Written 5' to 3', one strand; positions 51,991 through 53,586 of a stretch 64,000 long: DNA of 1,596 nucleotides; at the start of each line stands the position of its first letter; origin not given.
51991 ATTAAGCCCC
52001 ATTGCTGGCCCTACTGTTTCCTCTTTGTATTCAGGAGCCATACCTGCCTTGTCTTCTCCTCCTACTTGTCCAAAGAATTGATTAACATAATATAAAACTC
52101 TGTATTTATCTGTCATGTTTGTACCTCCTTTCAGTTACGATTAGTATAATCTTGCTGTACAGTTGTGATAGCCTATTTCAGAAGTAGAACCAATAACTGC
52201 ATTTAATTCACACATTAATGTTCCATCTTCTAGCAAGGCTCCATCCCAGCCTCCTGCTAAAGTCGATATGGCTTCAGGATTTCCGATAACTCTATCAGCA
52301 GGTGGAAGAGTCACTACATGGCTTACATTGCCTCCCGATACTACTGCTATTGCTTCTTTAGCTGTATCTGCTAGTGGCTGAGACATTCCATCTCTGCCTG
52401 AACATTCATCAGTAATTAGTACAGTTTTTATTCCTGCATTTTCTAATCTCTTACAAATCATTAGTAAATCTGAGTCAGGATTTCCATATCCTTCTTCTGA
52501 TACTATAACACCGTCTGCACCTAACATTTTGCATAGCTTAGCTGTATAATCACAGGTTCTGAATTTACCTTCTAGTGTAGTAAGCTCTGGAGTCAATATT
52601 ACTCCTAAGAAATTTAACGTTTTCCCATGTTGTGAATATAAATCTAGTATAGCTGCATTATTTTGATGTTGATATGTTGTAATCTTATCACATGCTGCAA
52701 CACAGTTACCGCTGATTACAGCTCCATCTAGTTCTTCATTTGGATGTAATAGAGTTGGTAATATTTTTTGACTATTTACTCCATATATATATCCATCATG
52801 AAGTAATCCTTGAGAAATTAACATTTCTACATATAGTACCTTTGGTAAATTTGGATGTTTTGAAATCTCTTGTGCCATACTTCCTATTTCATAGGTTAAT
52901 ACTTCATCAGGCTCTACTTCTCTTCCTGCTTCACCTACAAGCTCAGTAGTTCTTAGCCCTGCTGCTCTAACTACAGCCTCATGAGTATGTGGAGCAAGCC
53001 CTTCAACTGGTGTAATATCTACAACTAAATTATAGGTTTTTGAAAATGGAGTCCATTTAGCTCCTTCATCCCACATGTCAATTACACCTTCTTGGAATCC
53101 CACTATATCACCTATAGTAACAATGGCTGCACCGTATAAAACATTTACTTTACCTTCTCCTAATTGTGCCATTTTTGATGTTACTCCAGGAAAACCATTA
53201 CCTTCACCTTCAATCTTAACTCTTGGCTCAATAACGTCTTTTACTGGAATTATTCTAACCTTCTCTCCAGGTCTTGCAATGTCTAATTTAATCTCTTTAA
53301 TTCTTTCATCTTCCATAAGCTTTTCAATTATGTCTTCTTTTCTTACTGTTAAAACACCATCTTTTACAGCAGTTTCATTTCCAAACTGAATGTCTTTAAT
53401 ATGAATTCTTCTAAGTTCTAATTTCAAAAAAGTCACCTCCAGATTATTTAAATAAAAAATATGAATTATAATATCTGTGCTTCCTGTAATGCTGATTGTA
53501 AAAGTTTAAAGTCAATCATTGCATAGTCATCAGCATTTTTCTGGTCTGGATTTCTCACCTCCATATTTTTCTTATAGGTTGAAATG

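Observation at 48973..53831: Partial glycine-reductase-type cluster with two selenoprotein genes mis-split by the ORF track and an embedded permease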

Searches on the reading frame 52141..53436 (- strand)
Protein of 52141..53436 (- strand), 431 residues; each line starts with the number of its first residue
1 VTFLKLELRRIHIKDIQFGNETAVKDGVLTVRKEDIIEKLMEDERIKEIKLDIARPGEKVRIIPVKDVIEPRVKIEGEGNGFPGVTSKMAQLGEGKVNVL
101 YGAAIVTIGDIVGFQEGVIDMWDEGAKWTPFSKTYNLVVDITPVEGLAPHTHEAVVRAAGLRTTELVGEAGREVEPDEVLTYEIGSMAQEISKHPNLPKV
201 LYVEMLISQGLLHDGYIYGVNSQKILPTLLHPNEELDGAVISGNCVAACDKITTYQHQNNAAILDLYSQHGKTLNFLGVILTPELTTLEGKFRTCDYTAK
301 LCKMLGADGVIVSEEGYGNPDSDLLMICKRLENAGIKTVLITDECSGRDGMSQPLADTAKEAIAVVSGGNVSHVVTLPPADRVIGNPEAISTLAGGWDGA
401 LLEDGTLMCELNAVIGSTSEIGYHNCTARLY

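Call 6: search_protein_families(library=ncbifam, proteins=[window:52141-53436:-])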
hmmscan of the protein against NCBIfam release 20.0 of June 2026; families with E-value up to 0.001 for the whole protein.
window:52141-53436:- (431 aa): 4 families
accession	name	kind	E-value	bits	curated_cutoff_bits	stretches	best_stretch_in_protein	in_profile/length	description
NF040793.1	sarcosine_GrdG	exception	1.3e-166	554.7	780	1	4-431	1-428/428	sarcosine reductase complex component B subunit alpha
NF053623.1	fluoroAc_FarE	equivalog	1.6e-53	182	675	1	5-395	4-385/419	fluoroacetate reductase subunit FarE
TIGR04480.1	D_pro_red_PrdA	equivalog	1.9e-15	56.6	700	1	5-341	169-508/587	D-proline reductase (dithiol) proprotein PrdA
TIGR04482.1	D_pro_red_PrdD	equivalog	2.6e-06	27.1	320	1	5-80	2-79/246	proline reductase cluster protein PrdD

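Call 7: search_protein_families(library=pfam, proteins=[window:52141-53436:-])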
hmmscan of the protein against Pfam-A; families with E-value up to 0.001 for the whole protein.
window:52141-53436:- (431 aa): 1 family
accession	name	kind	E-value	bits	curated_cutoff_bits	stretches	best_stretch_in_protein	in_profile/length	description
PF09338.16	Gly_reductase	-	8.5e-194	644.3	22.2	1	5-429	2-426/426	Glycine/sarcosine/betaine reductase component B subunits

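Call 16: find_related_loci(query=window:52141-53436:-, collection=genome_contigs, flank=10000)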
Query window:52141-53436:- (431 aa) in genome_contigs; peptide patterns used: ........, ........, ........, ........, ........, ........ (x = any residue, [..] = any of these).
242 stretches matched a pattern; 204 encode a relative of the query (tblastn E <= 1e-3); the best 80 are kept; 80 distinct loci.
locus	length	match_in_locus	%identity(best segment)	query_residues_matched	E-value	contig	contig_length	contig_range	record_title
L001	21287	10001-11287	88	3-431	0e+0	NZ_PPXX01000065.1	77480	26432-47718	Clostridium sp. Cult2 NODE_65, whole genome shotgun sequence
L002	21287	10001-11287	88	3-431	0e+0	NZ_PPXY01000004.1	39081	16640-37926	Clostridium sp. Cult3 NODE_4, whole genome shotgun sequence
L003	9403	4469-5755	88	3-431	0e+0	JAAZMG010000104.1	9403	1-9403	MAG: Tissierellia bacterium isolate AS23ysBPME_332 66785_AS23, whole genome shotgun sequence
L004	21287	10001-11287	88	3-431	0e+0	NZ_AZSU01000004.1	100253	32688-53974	[Clostridium] ultunense DSM 10521 scaffold_4, whole genome shotgun sequence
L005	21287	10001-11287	87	3-431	0e+0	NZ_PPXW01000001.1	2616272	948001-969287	Clostridium sp. Cult1 NODE_1, whole genome shotgun sequence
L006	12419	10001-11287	86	3-431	0e+0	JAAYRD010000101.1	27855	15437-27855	MAG: Tissierellia bacterium isolate AS23ysBPME_162 81374_AS23, whole genome shotgun sequence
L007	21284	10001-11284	86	4-431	0e+0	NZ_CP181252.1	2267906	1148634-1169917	MAG: Sporanaerobacter sp. isolate UW_FK_SPOR1_1 chromosome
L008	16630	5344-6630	85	3-431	0e+0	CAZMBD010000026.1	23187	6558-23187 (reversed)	MAG TPA_asm: uncultured Clostridiaceae bacterium isolate SRP192927_co8_27 genome assembly, contig: NODE_1713_length_2318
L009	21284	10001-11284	86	4-431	0e+0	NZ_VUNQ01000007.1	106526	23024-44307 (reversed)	Tissierella pigra strain WCA3-693-APC-4 seq7, whole genome shotgun sequence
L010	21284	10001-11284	85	4-431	0e+0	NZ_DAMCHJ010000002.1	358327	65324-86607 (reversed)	MAG: Tissierella sp. isolate CTOTU49745 NODE_2_length_358327_cov_4.164219, whole genome shotgun sequence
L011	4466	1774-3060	84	3-431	0e+0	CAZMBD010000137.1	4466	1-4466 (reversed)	MAG TPA_asm: uncultured Clostridiaceae bacterium isolate SRP192927_co8_27 genome assembly, contig: NODE_21807_length_446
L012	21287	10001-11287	85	3-431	0e+0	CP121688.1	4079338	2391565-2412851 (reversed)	Clostridiaceae bacterium 35-E11 chromosome, complete genome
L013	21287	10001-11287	86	3-431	0e+0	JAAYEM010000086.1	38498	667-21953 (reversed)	MAG: Tissierellia bacterium isolate AS07pgkLD_129 146600_AS07, whole genome shotgun sequence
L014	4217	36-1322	84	3-431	0e+0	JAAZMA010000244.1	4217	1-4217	MAG: Tissierellia bacterium isolate AS23ysBPME_29 125011_AS23, whole genome shotgun sequence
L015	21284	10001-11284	85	4-431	0e+0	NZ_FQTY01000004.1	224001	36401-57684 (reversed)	Tissierella praeacuta DSM 18095, whole genome shotgun sequence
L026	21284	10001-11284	83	4-431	0e+0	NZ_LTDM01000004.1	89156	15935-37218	Tissierella creatinophila DSM 6911 TICR_contig000004, whole genome shotgun sequence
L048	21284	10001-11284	79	4-431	0e+0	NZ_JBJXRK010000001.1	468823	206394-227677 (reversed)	Gudongella sp. SC589 1, whole genome shotgun sequence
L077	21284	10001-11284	76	4-431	0e+0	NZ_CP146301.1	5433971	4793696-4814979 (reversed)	Sporomusa ovata DSM 2662 chromosome, complete genome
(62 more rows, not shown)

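Call 19: find_homologous_proteins(query=window:52141-53436:-, max_evalue=1e-20)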
Query window:52141-53436:- (431 aa): 5172 proteins with E <= 1e-20 among 8000 candidates; the best 120 are listed.
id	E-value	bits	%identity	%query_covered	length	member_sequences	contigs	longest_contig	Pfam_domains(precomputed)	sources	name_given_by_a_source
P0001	3.2e-284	960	100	99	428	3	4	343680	PF09338.17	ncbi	-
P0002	3.4e-274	927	95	100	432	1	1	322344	PF09338.17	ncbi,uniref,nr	ncbi:glycine/sarcosine/betaine reductase component B subunit [Proteiniborus sp. DW1]|uniref:glycine/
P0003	5.9e-272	920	94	99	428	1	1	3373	PF09338.17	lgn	-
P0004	1.2e-271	919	94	99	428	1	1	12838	PF09338.17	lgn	-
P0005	3.2e-262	888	90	99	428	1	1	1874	PF09338.17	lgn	-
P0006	1.7e-258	876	88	99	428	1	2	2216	PF09338.17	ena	-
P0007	3.8e-258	874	89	99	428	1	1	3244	PF09338.17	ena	-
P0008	1.1e-257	873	89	99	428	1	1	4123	PF09338.17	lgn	-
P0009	1.7e-257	872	88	100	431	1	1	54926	PF09338.17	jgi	jgi:sarcosine reductase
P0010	1.8e-256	869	87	100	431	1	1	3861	PF09338.17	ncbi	-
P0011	2.2e-256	869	88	99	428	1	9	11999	PF09338.17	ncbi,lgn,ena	-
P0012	4.8e-256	868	87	99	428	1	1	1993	PF09338.17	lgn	-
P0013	1.6e-255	866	88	99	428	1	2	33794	PF09338.17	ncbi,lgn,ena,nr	ncbi:MAG: beta-aspartyl-peptidase [Tissierellia bacterium]|nr:beta-aspartyl-peptidase [Tissierellia 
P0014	1.7e-255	866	88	99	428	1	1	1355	PF09338.17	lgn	-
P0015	1.7e-255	866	88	99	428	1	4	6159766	PF09338.17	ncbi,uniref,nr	ncbi:Glycine reductase complex component B subunits alpha and beta [[Clostridium] ultunense Esp]|uni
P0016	2.1e-255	865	88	99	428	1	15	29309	PF09338.17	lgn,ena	-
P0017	5.6e-255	864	88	99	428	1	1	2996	PF09338.17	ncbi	-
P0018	2.6e-254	862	88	99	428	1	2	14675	PF09338.17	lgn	-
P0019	6.6e-254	860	87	99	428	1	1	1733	PF09338.17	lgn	-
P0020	2.2e-253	859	88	99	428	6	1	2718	PF09338.17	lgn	-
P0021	5.0e-253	858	87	99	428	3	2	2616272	PF09338.17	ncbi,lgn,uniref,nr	ncbi:glycine/sarcosine/betaine reductase component B subunit [Clostridium sp. Cult1]|uniref:glycine/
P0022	6.6e-253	857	87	99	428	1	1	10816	PF09338.17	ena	-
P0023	1.4e-252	856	87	100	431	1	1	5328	PF09338.17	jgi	jgi:sarcosine reductase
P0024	3.4e-252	855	86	100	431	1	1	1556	PF09338.17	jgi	jgi:sarcosine reductase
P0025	2.5e-251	852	85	99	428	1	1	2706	PF09338.17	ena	-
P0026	3.8e-251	851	86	99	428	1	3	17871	PF09338.17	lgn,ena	-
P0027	5.8e-251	851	86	99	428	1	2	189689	PF09338.17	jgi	jgi:glycine reductase complex component B subunit alpha and beta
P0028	6.1e-251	851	86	99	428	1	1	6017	PF09338.17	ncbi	-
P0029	6.6e-251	851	86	99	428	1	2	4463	PF09338.17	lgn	-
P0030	8.2e-251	850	86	99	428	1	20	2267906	PF09338.17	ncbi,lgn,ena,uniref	ncbi:MAG: Glycine reductase [Sporanaerobacter sp.]|uniref:glycine/sarcosine/betaine reductase compon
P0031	8.6e-251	850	86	99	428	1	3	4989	PF09338.17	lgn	-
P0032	1.3e-250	850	86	99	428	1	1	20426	PF09338.17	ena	-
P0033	3.7e-250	848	86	99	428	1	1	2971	PF09338.17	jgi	-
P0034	5.3e-250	848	85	99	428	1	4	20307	PF09338.17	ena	-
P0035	6.1e-250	847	86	99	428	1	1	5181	PF09338.17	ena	-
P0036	6.1e-250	847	85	99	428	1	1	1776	PF09338.17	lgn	-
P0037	6.5e-250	847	85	99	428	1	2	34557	PF09338.17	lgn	-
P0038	1.3e-249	846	85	99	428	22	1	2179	PF09338.17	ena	-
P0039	1.8e-249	846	85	99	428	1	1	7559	PF09338.17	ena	-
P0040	2.0e-249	846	86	99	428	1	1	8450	PF09338.17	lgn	-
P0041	2.9e-249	845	86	99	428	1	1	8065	PF09338.17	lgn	-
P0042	3.1e-249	845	85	99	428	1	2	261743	PF09338.17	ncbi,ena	-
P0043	5.2e-249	844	85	99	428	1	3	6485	PF09338.17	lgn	-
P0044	1.5e-248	843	95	91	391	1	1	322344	PF09338.17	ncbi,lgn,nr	ncbi:glycine reductase, subunits ABC [Proteiniborus sp. DW1]|nr:glycine reductase, subunits ABC [Pro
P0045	2.1e-248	842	86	99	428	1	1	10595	PF09338.17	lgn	-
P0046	3.3e-248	842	85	99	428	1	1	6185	PF09338.17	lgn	-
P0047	5.9e-248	841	85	100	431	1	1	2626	PF09338.17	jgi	jgi:glycine reductase complex component B subunit alpha and beta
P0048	6.5e-248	841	85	100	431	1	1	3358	PF09338.17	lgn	-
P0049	7.3e-248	841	85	99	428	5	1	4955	PF09338.17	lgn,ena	-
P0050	7.8e-248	840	86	99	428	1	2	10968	PF09338.17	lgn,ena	-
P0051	3.3e-247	838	86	99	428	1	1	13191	PF09338.17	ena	-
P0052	8.0e-247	837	86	100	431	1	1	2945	PF09338.17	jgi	-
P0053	8.1e-247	837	85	99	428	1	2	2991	PF09338.17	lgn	-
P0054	1.5e-246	836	85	99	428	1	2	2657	PF09338.17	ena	-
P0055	2.5e-246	836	85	99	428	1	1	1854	PF09338.17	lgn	-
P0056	2.7e-246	835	85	99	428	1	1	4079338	PF09338.17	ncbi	ncbi:glycine/sarcosine/betaine reductase component B subunit [Clostridiaceae bacterium 35-E11]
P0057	2.8e-246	835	84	99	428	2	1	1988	PF09338.17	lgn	-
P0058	3.1e-246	835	86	99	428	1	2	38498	PF09338.17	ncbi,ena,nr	ncbi:MAG: beta-aspartyl-peptidase [Tissierellia bacterium]|nr:beta-aspartyl-peptidase [Tissierellia 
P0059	4.1e-246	835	85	99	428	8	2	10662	PF09338.17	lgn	-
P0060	8.8e-246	834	85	99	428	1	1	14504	PF09338.17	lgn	-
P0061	1.2e-245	833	84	99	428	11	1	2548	PF09338.17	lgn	-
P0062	1.4e-245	833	84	99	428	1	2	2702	PF09338.17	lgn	-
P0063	1.4e-245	833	84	100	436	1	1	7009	PF09338.17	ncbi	-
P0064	1.6e-245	833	85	99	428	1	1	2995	PF09338.17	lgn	-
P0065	1.9e-245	833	85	99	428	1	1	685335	PF09338.17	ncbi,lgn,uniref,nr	ncbi:glycine/sarcosine/betaine reductase component B subunit [Tissierella sp.]|uniref:glycine/sarcos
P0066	2.7e-245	832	84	99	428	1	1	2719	PF09338.17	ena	-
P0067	3.8e-245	832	84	99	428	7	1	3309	PF09338.17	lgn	-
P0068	3.9e-245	832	84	99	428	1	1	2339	PF09338.17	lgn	-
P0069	4.8e-245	831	84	99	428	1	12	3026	PF09338.17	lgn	-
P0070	7.0e-245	831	85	99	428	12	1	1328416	PF09338.17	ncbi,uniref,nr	ncbi:glycine/sarcosine/betaine reductase component B subunit [Clostridium sp. KNHs214]|uniref:glycin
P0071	8.4e-245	830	84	99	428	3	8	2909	PF09338.17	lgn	-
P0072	1.0e-244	830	84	99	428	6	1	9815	PF09338.17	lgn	-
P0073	1.3e-244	830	85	99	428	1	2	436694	PF09338.17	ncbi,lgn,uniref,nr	ncbi:glycine/sarcosine/betaine reductase component B subunit [Tissierella carlieri]|uniref:Glycine/s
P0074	1.4e-244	830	84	99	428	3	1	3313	PF09338.17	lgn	-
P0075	1.4e-244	830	84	99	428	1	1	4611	PF09338.17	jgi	-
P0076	1.9e-244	829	84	99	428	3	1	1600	PF09338.17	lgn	-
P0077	1.9e-244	829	85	99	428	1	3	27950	PF09338.17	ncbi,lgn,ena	-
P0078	2.5e-244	829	84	99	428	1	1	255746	PF09338.17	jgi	jgi:glycine reductase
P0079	2.6e-244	829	85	99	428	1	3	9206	PF09338.17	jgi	-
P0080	3.6e-244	828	84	99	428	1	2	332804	PF09338.17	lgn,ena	-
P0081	3.7e-244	828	84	99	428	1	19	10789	PF09338.17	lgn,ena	-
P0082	3.8e-244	828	85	99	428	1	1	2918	PF09338.17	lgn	-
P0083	7.0e-244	827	84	99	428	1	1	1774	PF09338.17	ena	-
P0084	7.6e-244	827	84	99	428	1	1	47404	PF09338.17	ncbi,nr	ncbi:MAG: beta-aspartyl-peptidase [Tissierellia bacterium]|nr:beta-aspartyl-peptidase [Tissierellia 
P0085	1.3e-243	827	84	99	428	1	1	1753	PF09338.17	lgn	-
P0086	1.3e-243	827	83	99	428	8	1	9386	PF09338.17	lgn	-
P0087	1.3e-243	827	84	99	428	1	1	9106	PF09338.17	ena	-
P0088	1.4e-243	826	84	99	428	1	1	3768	PF09338.17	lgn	-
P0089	1.5e-243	826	83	99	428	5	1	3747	PF09338.17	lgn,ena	-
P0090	1.6e-243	826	83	99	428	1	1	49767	PF09338.17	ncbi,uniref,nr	ncbi:glycine/sarcosine/betaine reductase component B subunit [Clostridium sp. Cult2]|uniref:glycine/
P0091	1.6e-243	826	84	99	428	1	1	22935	PF09338.17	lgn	-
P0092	2.6e-243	826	83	99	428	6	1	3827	PF09338.17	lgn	-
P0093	2.8e-243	825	83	99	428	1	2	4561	PF09338.17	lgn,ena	-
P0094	4.6e-243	825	84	99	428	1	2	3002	PF09338.17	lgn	-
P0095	5.0e-243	825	84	99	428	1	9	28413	PF09338.17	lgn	-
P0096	8.8e-243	824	83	99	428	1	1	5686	PF09338.17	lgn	-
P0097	1.2e-242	823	83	99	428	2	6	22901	PF09338.17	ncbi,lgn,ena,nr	ncbi:MAG: beta-aspartyl-peptidase [Clostridiales bacterium]|nr:beta-aspartyl-peptidase [Clostridiale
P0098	2.3e-242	822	83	99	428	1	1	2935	PF09338.17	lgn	-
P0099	2.6e-242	822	82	99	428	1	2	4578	PF09338.17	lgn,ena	-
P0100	2.6e-242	822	85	99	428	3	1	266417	PF09338.17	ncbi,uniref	ncbi:glycine/sarcosine/betaine reductase component B subunit [Hathewaya histolytica]|uniref:glycine/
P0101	2.8e-242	822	83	99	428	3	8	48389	PF09338.17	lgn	-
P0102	5.9e-242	821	83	99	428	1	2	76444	PF09338.17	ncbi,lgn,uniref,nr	ncbi:glycine/sarcosine/betaine reductase component B subunit [Hathewaya limosa]|uniref:Glycine reduc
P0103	8.4e-242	821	83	99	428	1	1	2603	PF09338.17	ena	-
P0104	1.0e-241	820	84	99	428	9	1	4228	PF09338.17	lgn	-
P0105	1.3e-241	820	83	100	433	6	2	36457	PF09338.17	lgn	-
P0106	1.5e-241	820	83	99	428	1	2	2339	PF09338.17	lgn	-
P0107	1.8e-241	820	84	99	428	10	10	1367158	PF09338.17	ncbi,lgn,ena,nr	ncbi:MAG: glycine/sarcosine/betaine reductase component B subunit [Clostridium sp.]|nr:glycine/sarco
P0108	1.9e-241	819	84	99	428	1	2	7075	PF09338.17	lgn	-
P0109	4.2e-241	818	83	99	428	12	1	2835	PF09338.17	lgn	-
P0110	4.3e-241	818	83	99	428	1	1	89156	PF09338.17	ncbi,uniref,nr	ncbi:glycine/sarcosine/betaine reductase component B subunit [Tissierella creatinophila]|uniref:Glyc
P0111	4.4e-241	818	84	99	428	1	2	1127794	PF09338.17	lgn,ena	-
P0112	4.5e-241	818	83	100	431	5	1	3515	PF09338.17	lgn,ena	-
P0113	5.1e-241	818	84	99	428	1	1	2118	PF09338.17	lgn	-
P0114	5.4e-241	818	84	99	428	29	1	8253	PF09338.17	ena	-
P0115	6.8e-241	818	83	99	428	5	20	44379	PF09338.17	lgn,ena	-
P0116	1.2e-240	817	83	99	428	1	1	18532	PF09338.17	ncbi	-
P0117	1.6e-240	816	83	99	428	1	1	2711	PF09338.17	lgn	-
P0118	2.0e-240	816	83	99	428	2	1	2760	PF09338.17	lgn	-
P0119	3.9e-240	815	84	99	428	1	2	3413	PF09338.17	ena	-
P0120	4.1e-240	815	83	100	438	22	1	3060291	PF09338.17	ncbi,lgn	-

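Call 21: find_encoding_contigs(protein=P0001, flank=10000, max_places=4)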
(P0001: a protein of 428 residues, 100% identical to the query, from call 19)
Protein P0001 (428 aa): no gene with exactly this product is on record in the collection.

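Call 26: search_protein_families(library=ncbifam, proteins=[L012:2024-3343:+, L012:613-1581:+, L012:1669-1989:+, L012:5413-7038:+, L012:7049-8236:+, L012:13983-14303:+, L012:12763-13872:+], max_evalue=1e-10)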
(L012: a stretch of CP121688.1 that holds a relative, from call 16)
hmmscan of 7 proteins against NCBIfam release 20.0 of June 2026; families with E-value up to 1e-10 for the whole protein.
L012:2024-3343:+ (439 aa): 3 families
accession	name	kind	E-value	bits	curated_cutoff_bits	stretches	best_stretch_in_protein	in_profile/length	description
NF040793.1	sarcosine_GrdG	exception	2.9e-214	711.7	780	1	13-437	2-426/428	sarcosine reductase complex component B subunit alpha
NF053623.1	fluoroAc_FarE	equivalog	2.5e-60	204.5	675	1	13-393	4-375/419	fluoroacetate reductase subunit FarE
TIGR04480.1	D_pro_red_PrdA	equivalog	1.3e-22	80.3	700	1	14-350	170-509/587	D-proline reductase (dithiol) proprotein PrdA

L012:613-1581:+ (322 aa): 23 families
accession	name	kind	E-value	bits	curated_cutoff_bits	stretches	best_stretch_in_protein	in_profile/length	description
TIGR03143.1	AhpF_homolog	hypoth_equivalog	2.3e-130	435.8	687.65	1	8-319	1-311/555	putative alkyl hydroperoxide reductase F subunit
TIGR01292.1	TRX_reduct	equivalog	1.4e-112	375.4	343.45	1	12-316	1-300/300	thioredoxin-disulfide reductase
NF007614.0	PRK10262.1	equivalog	1.2e-62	211.9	644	1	14-317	9-315/321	thioredoxin-disulfide reductase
TIGR03140.1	AhpF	equivalog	2.7e-62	211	502.9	1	3-315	204-511/515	alkyl hydroperoxide reductase subunit F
TIGR04018.1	Bthiol_YpdA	hypoth_equivalog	6.8e-25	87.5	339.9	1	92-292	95-290/316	YpdA family putative bacillithiol disulfide reductase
TIGR01350.1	lipoamide_DH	equivalog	9.1e-24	84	408.8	1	97-311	117-328/461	dihydrolipoyl dehydrogenase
NF004945.0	PRK06292.2-3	equivalog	3e-16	59.4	494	0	100-299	119-313/457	dihydrolipoyl dehydrogenase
TIGR02053.1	MerA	equivalog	1.8e-15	56.9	454.45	1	98-314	118-330/465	mercury(II) reductase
NF009409.0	PRK12770.1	subfamily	2.4e-15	56.5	343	1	151-319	173-353/360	putative glutamate synthase subunit beta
NF004776.0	PRK06116.1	equivalog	1.2e-14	54.2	480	0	102-293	123-307/450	glutathione-disulfide reductase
NF004947.0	PRK06292.2-5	equivalog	1.2e-13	50.8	592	0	108-297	129-316/474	dihydrolipoyl dehydrogenase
NF040505.1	ArsO_flavin_mono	equivalog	1.9e-13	50.6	425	0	92-179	99-188/346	ArsO family NAD(P)H-dependent flavin-containing monooxygenase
NF005883.0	PRK07845.1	equivalog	1.9e-13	50.2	479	0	99-309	128-331/466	NAD(P)H-quinone dehydrogenase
TIGR01421.1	gluta_reduc_1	equivalog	3.2e-13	49.7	556.15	0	101-299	120-313/450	glutathione-disulfide reductase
NF004943.0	PRK06292.2-1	equivalog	1.5e-12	47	432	0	96-295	117-312/456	dihydrolipoyl dehydrogenase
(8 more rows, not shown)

L012:1669-1989:+ (106 aa): 5 families
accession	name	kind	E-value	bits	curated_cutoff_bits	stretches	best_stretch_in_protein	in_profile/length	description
NF047697.1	ThioredTrxAClost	equivalog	3.2e-51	171.9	140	1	1-105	1-105/105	thioredoxin TrxA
TIGR01068.1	thioredoxin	equivalog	8.3e-22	77.3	96.8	1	5-103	2-99/101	thioredoxin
NF006898.0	PRK09381.1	equivalog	3.7e-18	65.9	138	1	4-84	8-88/109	thioredoxin TrxA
NF008229.0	PRK10996.1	equivalog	2.7e-16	59.6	125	1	11-102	46-136/141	thioredoxin TrxC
TIGR01126.1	pdi_dom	equivalog_domain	5.8e-13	49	107.2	1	5-104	2-104/105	protein disulfide-isomerase domain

L012:5413-7038:+ (541 aa): 1 family
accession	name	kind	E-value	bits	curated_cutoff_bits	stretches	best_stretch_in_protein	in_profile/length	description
NF040746.1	reduct_C_beta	equivalog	3.9e-254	843.4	450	1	33-508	1-477/477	glycine/sarcosine/betaine reductase complex component C subunit beta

L012:7049-8236:+ (395 aa): 1 family
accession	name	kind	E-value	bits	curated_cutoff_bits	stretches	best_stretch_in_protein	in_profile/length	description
NF040747.1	reduct_C_alpha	equivalog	8.4e-186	617.5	350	1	8-388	2-380/380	glycine/sarcosine/betaine reductase complex component C subunit alpha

L012:13983-14303:+ (106 aa): 5 families
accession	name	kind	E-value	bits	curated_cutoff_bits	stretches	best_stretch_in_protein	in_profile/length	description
NF047697.1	ThioredTrxAClost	equivalog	4.5e-51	171.4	140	1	1-105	1-105/105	thioredoxin TrxA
TIGR01068.1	thioredoxin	equivalog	5.1e-22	77.9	96.8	1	5-104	2-100/101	thioredoxin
NF006898.0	PRK09381.1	equivalog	2.4e-18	66.5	138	1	5-84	9-88/109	thioredoxin TrxA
NF008229.0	PRK10996.1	equivalog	4.1e-16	59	125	1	7-99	43-133/141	thioredoxin TrxC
TIGR01126.1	pdi_dom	equivalog_domain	7.6e-13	48.7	107.2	1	5-104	2-104/105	protein disulfide-isomerase domain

L012:12763-13872:+ (369 aa): 0 families
